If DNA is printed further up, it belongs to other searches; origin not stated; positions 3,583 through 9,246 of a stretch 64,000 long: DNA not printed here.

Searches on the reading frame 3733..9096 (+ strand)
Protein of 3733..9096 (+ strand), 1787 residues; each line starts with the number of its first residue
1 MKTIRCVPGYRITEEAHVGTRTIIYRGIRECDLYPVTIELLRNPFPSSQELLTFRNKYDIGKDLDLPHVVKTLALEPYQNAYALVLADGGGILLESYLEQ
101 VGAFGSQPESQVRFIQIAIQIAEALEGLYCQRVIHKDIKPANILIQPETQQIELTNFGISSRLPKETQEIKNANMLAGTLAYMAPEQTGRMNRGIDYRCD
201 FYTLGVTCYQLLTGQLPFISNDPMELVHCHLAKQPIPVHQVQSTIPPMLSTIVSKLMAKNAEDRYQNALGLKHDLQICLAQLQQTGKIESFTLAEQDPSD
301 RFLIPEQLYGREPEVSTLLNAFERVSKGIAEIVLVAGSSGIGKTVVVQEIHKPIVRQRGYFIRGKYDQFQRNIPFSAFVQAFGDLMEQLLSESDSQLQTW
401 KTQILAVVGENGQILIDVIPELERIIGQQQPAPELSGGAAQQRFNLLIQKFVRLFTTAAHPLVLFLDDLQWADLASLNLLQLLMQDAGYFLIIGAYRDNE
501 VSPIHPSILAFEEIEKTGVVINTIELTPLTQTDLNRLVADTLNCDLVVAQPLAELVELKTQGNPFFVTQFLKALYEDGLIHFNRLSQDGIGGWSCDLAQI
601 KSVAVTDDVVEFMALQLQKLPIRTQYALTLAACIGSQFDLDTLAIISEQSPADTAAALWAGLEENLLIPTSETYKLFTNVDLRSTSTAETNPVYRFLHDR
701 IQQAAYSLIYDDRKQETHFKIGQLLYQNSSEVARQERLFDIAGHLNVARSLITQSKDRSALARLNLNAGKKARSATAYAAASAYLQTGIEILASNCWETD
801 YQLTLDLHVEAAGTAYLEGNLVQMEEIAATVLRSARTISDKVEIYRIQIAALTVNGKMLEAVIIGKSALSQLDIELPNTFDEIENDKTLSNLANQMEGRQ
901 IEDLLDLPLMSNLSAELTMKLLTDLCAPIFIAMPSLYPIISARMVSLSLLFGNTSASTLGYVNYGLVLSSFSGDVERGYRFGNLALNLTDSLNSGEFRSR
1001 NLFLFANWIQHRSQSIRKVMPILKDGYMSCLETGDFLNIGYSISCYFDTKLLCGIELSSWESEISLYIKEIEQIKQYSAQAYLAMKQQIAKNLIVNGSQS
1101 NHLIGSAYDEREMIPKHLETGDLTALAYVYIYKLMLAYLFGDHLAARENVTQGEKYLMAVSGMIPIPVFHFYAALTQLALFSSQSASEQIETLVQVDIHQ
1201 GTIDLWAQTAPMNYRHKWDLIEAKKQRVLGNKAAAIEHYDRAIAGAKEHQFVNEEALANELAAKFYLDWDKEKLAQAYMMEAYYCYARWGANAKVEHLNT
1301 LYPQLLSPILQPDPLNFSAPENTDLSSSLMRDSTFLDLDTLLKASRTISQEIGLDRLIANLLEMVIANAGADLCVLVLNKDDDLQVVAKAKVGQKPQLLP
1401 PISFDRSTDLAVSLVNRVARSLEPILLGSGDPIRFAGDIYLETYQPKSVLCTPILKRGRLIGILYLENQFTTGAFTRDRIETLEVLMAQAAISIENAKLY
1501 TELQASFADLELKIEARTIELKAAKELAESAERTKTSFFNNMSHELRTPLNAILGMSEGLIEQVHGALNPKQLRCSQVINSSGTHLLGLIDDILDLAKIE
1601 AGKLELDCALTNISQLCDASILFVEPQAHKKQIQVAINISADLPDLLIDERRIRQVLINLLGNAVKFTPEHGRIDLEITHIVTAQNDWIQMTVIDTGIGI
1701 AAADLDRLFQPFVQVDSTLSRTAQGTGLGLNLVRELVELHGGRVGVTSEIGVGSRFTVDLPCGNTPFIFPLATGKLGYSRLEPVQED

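Call 102: search_protein_families(library=pfam, proteins=[window:3733-9096:+], max_evalue=0.0001)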
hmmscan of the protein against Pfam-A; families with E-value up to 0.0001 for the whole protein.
window:3733-9096:+ (1787 aa): 9 families
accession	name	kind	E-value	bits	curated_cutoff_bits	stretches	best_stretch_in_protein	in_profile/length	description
PF13191.12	AAA_16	-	3.9e-43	148.3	32.6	1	307-487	1-159/167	AAA ATPase domain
PF02518.31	HATPase_c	-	3.9e-30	105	26.4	1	1649-1762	2-109/111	Histidine kinase-, DNA gyrase B-, and HSP90-like ATPase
PF00069.31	Pkinase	-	9.3e-30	104.3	31.7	1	38-273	29-260/263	Protein kinase domain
PF07714.23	PK_Tyr_Ser-Thr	-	1.4e-18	67.6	23.1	1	25-265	16-249/258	Protein tyrosine and serine/threonine kinase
PF00512.31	HisKA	-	2.2e-17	63.3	26.9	1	1535-1602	2-66/66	His Kinase A (phospho-acceptor) domain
PF01590.32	GAF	-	3.7e-15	57.1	22.4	1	1354-1494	2-133/133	GAF domain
PF13492.12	GAF_3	-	2.1e-09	38.3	27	1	1355-1496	3-129/129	GAF domain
PF13185.12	GAF_2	-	3.2e-09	37.6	28.6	1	1354-1495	4-136/136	GAF domain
PF13401.12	AAA_22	-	9.7e-05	23.1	27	0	331-486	6-113/130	AAA domain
